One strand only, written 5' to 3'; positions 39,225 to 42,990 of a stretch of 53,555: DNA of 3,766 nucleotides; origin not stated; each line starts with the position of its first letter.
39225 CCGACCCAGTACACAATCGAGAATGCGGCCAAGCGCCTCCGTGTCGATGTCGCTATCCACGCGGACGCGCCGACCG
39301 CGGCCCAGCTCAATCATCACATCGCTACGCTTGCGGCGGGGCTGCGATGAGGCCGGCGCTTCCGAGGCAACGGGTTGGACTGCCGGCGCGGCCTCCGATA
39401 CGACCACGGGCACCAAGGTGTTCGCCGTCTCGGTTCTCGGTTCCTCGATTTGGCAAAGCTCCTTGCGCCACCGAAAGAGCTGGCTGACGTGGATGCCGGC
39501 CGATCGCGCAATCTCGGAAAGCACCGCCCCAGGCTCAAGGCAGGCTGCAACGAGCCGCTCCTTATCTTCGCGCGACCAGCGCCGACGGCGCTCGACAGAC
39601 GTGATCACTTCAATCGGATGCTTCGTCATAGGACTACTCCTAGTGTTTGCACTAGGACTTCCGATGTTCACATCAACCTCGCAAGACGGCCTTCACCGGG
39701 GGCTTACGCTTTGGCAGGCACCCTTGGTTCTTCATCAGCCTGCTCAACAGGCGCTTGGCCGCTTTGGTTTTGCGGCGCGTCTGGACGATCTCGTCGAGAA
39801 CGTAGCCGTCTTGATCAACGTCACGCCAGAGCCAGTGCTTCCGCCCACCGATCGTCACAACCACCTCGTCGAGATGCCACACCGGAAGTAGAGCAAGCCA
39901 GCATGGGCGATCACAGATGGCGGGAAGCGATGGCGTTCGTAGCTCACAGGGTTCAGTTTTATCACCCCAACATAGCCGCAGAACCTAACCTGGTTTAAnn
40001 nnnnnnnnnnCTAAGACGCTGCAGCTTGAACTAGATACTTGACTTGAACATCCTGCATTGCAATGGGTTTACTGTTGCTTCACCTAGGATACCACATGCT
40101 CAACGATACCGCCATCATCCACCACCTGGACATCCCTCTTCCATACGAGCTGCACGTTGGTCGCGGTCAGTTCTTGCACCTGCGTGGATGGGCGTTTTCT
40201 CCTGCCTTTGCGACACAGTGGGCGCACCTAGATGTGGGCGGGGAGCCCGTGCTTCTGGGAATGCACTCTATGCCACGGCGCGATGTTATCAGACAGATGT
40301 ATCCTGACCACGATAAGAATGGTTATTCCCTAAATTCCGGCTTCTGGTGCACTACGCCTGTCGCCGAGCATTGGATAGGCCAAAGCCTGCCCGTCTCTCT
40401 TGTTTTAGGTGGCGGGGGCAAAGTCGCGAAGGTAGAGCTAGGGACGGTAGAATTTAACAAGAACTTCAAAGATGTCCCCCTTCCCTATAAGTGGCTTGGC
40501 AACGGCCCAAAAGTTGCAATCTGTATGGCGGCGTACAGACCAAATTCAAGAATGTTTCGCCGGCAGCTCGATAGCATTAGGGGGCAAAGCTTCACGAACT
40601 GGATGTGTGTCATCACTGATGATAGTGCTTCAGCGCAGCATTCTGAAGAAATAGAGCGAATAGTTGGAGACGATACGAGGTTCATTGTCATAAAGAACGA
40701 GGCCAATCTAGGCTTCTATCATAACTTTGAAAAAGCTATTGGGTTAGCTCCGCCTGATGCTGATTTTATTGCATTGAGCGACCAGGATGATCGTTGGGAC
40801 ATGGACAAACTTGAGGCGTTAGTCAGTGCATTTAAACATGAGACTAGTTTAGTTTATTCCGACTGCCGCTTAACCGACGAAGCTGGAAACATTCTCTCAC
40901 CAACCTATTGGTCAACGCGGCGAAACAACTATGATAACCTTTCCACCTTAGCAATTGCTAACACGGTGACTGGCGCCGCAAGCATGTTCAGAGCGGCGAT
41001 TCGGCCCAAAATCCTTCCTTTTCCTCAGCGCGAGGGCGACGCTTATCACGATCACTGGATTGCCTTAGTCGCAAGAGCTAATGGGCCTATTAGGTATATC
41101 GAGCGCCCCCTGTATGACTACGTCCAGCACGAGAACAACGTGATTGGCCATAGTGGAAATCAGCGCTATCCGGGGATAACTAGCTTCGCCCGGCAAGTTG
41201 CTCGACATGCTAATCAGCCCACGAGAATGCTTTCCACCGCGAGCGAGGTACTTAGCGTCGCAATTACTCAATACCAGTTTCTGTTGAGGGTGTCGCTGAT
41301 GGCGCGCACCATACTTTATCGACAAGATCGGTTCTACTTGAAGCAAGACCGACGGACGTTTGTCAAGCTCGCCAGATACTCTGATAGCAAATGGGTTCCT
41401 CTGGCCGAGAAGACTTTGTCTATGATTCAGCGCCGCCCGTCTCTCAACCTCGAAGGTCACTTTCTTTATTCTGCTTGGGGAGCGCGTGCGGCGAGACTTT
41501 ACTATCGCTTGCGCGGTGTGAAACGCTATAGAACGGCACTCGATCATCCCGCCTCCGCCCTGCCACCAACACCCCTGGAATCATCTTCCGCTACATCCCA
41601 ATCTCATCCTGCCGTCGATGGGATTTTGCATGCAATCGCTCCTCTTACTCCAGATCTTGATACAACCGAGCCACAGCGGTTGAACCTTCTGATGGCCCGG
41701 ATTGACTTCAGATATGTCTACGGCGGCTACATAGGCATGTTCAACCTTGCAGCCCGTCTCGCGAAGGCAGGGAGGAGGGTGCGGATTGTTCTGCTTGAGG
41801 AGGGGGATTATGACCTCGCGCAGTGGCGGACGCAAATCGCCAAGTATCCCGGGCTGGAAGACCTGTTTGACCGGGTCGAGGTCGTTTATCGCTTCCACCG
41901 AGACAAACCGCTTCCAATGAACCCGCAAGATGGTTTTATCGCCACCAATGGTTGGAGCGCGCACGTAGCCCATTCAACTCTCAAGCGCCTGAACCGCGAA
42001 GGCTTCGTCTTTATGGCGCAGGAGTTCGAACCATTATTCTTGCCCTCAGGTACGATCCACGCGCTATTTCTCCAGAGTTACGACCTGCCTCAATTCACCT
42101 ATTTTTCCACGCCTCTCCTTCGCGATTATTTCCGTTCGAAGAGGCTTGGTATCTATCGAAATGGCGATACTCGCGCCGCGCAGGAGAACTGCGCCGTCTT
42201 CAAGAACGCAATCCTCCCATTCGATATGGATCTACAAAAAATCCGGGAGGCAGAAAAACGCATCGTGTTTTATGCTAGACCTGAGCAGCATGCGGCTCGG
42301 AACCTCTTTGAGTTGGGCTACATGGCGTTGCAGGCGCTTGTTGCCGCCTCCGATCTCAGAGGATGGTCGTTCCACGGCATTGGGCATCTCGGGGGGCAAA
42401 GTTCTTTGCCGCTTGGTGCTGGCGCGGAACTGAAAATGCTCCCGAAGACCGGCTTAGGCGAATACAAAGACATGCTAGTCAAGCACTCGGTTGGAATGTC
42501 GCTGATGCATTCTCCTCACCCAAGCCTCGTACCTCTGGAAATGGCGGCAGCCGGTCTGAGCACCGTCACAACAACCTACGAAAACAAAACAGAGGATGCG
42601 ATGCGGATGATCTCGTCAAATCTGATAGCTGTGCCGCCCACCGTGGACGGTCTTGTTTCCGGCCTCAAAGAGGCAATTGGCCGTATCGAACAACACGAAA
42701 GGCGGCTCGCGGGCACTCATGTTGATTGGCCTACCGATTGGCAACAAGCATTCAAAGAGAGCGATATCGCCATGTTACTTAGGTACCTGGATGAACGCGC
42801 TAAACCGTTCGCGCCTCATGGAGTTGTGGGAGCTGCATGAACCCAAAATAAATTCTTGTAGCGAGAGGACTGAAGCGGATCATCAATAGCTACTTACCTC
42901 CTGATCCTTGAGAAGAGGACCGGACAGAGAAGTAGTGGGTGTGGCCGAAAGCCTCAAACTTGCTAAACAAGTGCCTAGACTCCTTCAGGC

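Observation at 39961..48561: A ~50-bp inverted repeat (IS6-type terminal repeat plus identical 19-bp flank) brackets the low-GC distal half of the polysaccharide cluster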

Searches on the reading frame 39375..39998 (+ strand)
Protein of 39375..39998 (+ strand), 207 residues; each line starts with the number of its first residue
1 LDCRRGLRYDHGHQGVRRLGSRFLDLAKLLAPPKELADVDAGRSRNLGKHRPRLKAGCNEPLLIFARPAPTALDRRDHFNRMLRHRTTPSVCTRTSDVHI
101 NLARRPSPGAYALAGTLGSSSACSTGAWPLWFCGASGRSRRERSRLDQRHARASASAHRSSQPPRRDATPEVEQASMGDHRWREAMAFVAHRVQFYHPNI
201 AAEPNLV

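Call 7: search_protein_families(library=pfam, proteins=[window:39375-39998:+])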
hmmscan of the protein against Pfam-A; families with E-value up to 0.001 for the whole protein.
window:39375-39998:+ (207 aa): 0 families

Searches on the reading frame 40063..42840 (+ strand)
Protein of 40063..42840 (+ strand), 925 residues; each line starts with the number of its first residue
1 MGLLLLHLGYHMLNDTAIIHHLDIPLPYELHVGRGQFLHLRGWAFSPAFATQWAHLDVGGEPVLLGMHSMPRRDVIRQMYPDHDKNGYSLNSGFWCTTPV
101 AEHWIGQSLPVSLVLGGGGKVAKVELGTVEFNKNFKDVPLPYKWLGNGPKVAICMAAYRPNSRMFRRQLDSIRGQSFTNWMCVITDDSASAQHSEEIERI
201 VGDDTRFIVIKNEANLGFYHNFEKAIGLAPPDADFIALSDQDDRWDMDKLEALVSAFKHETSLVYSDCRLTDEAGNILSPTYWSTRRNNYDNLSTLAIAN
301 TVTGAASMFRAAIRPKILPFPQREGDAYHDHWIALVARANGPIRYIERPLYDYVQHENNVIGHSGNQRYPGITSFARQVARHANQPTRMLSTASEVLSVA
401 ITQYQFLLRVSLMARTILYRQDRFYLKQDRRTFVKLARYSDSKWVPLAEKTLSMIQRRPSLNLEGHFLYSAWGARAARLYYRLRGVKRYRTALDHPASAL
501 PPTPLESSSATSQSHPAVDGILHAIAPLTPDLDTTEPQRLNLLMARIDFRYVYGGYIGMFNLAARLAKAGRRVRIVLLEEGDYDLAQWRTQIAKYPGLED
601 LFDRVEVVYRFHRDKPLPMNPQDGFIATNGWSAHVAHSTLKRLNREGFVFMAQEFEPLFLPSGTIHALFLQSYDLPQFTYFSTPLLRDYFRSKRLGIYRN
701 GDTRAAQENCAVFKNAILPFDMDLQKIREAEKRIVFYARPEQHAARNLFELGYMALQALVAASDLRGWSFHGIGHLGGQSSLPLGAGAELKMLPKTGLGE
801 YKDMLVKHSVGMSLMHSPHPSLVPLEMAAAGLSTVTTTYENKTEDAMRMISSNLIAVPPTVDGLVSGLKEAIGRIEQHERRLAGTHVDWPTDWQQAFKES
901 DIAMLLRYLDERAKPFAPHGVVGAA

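Call 7: search_protein_families(library=pfam, proteins=[window:40063-42840:+])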
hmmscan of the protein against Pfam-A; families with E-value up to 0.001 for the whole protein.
window:40063-42840:+ (925 aa): 3 families
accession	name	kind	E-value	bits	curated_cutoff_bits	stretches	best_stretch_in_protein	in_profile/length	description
PF22772.2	WsaF_C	-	1.8e-37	128.6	27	1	732-868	1-132/133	WsaF, C-terminal domain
PF00535.33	Glycos_transf_2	-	4e-13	50.1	23.3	1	153-312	2-162/168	Glycosyl transferase family 2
PF21374.3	WsaF_N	-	1.9e-07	31.7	27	1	539-676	1-146/156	WsaF, N-terminal domain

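Call 18: find_encoding_contigs(protein=window:40063-42840:+, flank=10000, max_places=10)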
Protein window:40063-42840:+ (925 aa): 1 contig read that carries it; 1 place shown.
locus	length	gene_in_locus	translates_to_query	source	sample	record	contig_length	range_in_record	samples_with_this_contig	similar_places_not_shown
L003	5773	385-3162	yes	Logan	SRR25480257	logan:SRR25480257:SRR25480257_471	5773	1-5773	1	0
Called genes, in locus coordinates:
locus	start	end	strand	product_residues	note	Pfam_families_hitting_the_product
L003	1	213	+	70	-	?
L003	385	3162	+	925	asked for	PF00535:Glycos_transf_2, PF21374:WsaF_N (weak), PF22772:WsaF_C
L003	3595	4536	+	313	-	PF05045:RgpF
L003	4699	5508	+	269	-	PF01061:ABC2_membrane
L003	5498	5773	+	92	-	?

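Call 19: find_related_loci(query=window:40063-42837:+, collection=genome_contigs, flank=10000)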
Query window:40063-42837:+ (925 aa) in genome_contigs; peptide patterns used: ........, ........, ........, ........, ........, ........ (x = any residue, [..] = any of these).
66 stretches matched a pattern; 11 encode a relative of the query (tblastn E <= 1e-3); 11 distinct loci.
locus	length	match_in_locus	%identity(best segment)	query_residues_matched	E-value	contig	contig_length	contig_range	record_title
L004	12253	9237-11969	43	22-910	0e+0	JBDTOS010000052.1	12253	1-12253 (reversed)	MAG: Dokdonella sp. isolate cluster3_bin.18 NODE_22178_length_12253_cov_4.820626, whole genome shotgun sequence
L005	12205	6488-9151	39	19-911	0e+0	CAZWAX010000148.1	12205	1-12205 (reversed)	MAG TPA_asm: uncultured Polyangiaceae bacterium isolate SRP302447_co1_427 genome assembly, contig: NODE_13911_length_122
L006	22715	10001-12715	46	15-909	0e+0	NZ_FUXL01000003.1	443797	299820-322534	Consotaella salsifontis strain USBA 369, whole genome shotgun sequence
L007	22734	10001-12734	42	18-910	1e-180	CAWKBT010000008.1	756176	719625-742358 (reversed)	MAG: uncultured Alphaproteobacteria bacterium isolate MFD04580.bin.1.32 genome assembly, contig: contig_5819, whole geno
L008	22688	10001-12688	38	12-919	0e+0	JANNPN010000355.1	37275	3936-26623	MAG: Polyangiaceae bacterium isolate SOY_34_concoct_69 SOY_34_k141_4150357, whole genome shotgun sequence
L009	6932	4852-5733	39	151-467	4e-69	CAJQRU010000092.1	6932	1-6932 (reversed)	MAG: uncultured Gammaproteobacteria bacterium isolate RIS_SAG_16 genome assembly, contig: c_000000001324, whole genome s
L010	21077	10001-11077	38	14-367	8e-69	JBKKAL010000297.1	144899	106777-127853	MAG: Pyrinomonadaceae bacterium isolate swi_bin.3 k127_8730507, whole genome shotgun sequence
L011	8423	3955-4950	39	26-363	5e-68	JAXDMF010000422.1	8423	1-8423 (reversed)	MAG: Gemmatimonadales bacterium isolate BP_635 scaffold_1358039, whole genome shotgun sequence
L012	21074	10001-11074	38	14-367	7e-64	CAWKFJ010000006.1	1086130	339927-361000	MAG: uncultured Acidobacteriota bacterium isolate MFD09212.bin.1.141 genome assembly, contig: contig_58390, whole genome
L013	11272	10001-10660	51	145-364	7e-67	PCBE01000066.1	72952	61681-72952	MAG: Acidiferrobacteraceae bacterium isolate NP122 49338, whole genome shotgun sequence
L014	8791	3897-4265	30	149-271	9e-9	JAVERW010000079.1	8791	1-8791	MAG: Desulfuromonadaceae bacterium isolate BF1_32 scaffold_11608_c1_biofilm_2017, whole genome shotgun sequence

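Call 28: find_homologous_proteins(query=window:40063-42837:+, max_evalue=1e-30)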
Query window:40063-42837:+ (925 aa): 808 proteins with E <= 1e-30 among 8000 candidates; the best 120 are listed.
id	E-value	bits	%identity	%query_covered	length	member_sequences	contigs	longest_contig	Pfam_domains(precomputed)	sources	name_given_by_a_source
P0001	0.0e+0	2132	100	99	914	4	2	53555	PF21374.4,PF00535.33,PF22772.3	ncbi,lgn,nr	ncbi:glycosyltransferase (plasmid) [Shinella sumterensis]|nr:glycosyltransferase [Shinella sumterens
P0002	1.5e-279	948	49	97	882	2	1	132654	PF21374.4,PF00535.33,PF22772.3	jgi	jgi:glycosyltransferase involved in cell wall biosynthesis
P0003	4.3e-264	897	46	97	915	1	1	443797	PF21374.4,PF00535.33,PF22772.3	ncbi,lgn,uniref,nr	ncbi:glycosyltransferase [Consotaella salsifontis]|uniref:Glycosyltransferase, GT2 family n=1 Tax=Co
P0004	3.2e-263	894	47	94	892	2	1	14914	PF21374.4,PF00535.33,PF22772.3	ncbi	-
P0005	4.6e-246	837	45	97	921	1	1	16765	PF21374.4,PF00535.33,PF22772.3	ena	-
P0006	5.8e-244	830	45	97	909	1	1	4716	PF21374.4,PF00535.33,PF22772.3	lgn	-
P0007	1.0e-243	829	44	96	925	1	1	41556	PF21374.4,PF00535.33,PF22772.3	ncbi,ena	-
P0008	1.8e-243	829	44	97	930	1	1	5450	PF21374.4,PF00535.33,PF22772.3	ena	-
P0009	2.3e-243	828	45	96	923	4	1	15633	PF21374.4,PF00535.33,PF22772.3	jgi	jgi:glycosyltransferase involved in cell wall biosynthesis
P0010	3.6e-243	828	43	97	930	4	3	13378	PF21374.4,PF00535.33,PF22772.3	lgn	-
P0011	7.0e-243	827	44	97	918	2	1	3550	PF21374.4,PF00535.33,PF22772.3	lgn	-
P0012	1.2e-242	826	45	96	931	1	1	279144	PF21374.4,PF00535.33,PF22772.3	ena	-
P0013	8.1e-242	823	44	97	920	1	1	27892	PF21374.4,PF00535.33,PF22772.3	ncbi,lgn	-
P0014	9.8e-242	823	44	97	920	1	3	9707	PF21374.4,PF00535.33,PF22772.3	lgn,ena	-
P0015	2.4e-241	822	43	98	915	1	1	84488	PF21374.4,PF00535.33,PF22772.3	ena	-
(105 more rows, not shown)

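Call 40: find_encoding_contigs(protein=P0002, flank=10000, max_places=2)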
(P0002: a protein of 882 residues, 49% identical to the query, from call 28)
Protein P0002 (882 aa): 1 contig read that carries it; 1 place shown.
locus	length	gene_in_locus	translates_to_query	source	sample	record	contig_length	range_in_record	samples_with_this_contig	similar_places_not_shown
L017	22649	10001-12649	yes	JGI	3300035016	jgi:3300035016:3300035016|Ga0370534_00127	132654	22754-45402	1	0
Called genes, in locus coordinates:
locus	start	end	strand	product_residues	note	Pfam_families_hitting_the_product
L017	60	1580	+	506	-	PF00512:HisKA, PF02518:HATPase_c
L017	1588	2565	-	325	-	PF02277:DBI_PRT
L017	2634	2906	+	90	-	PF06945:DUF1289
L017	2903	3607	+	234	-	PF13650:Asp_protease_2, PF13975:gag-asp_proteas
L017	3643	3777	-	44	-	-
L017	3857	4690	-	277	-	PF00070:Pyr_redox (faint), PF00890:FAD_binding_2 (weak), PF01266:DAO, PF07992:Pyr_redox_2 (faint), PF12831:FAD_oxidored (faint), PF13450:NAD_binding_8 (weak)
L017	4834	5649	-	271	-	PF01925:TauE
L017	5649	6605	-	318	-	PF01207:Dus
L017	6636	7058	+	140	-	-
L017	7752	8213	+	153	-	-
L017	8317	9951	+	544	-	PF13489:Methyltransf_23, PF08241:Methyltransf_11, PF08242:Methyltransf_12, PF13649:Methyltransf_25, PF13847:Methyltransf_31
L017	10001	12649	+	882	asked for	PF00535:Glycos_transf_2, PF21374:WsaF_N, PF22772:WsaF_C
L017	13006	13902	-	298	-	PF00941:FAD_binding_5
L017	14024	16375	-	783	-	PF01315:Ald_Xan_dh_C, PF02738:MoCoBD_1, PF20256:MoCoBD_2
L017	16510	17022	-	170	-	PF00111:Fer2, PF01799:Fer2_2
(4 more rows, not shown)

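Call 41: find_encoding_contigs(protein=P0004, flank=10000, max_places=2)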
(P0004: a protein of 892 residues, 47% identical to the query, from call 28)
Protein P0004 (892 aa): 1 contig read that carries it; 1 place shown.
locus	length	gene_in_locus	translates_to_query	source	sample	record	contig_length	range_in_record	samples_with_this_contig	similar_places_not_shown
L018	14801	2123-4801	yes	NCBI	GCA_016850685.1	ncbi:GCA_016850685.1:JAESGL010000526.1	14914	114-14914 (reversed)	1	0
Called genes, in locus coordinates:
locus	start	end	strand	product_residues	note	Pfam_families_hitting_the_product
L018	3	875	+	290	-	?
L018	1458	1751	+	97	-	-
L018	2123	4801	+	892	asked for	PF00535:Glycos_transf_2, PF21374:WsaF_N, PF22772:WsaF_C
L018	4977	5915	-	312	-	PF01073:3Beta_HSD, PF01370:Epimerase, PF04321:RmlD_sub_bind, PF07993:NAD_binding_4 (faint), PF13460:NAD_binding_10 (weak), PF16363:GDP_Man_Dehyd (weak)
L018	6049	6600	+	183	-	PF02397:Bac_transf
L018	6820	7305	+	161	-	-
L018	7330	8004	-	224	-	PF03737:RraA-like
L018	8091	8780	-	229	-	PF01557:FAA_hydrolase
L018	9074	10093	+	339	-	PF09084:NMT1, PF12974:Phosphonate-bd, PF16868:NMT1_3 (weak)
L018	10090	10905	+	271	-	PF00005:ABC_tran, PF13304:AAA_21 (faint)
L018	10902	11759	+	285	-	PF00528:BPD_transp_1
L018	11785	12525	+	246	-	PF00392:GntR, PF07729:FCD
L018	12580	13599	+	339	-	PF13379:NMT1_2 (weak), PF09084:NMT1, PF12974:Phosphonate-bd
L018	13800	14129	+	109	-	-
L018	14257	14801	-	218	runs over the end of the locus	?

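Call 68: find_encoding_contigs(protein=P0001, flank=4000, max_places=10)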
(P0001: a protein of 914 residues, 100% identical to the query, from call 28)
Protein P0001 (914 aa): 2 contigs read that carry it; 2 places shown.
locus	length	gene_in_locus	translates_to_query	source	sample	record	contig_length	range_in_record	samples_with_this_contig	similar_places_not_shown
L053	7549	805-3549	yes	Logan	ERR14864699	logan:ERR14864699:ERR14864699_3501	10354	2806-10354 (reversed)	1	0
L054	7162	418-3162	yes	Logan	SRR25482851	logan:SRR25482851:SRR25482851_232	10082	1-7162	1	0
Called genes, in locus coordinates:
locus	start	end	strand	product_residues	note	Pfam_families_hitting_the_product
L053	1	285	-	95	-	?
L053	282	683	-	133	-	PF01527:HTH_Tnp_1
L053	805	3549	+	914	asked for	PF00535:Glycos_transf_2, PF21374:WsaF_N (weak), PF22772:WsaF_C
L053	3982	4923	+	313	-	PF05045:RgpF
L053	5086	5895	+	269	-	PF01061:ABC2_membrane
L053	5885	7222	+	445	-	PF00005:ABC_tran, PF14524:Wzt_C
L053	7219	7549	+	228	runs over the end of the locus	PF13489:Methyltransf_23 (weak), PF08241:Methyltransf_11, PF08242:Methyltransf_12 (weak), PF13847:Methyltransf_31 (weak), PF13649:Methyltransf_25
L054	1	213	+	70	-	?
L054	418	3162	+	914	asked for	PF00535:Glycos_transf_2, PF21374:WsaF_N (weak), PF22772:WsaF_C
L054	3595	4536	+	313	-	PF05045:RgpF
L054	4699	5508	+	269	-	PF01061:ABC2_membrane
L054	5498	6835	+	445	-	PF00005:ABC_tran, PF14524:Wzt_C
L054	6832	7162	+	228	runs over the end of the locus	PF13489:Methyltransf_23 (weak), PF08241:Methyltransf_11, PF08242:Methyltransf_12 (weak), PF13847:Methyltransf_31 (weak), PF13649:Methyltransf_25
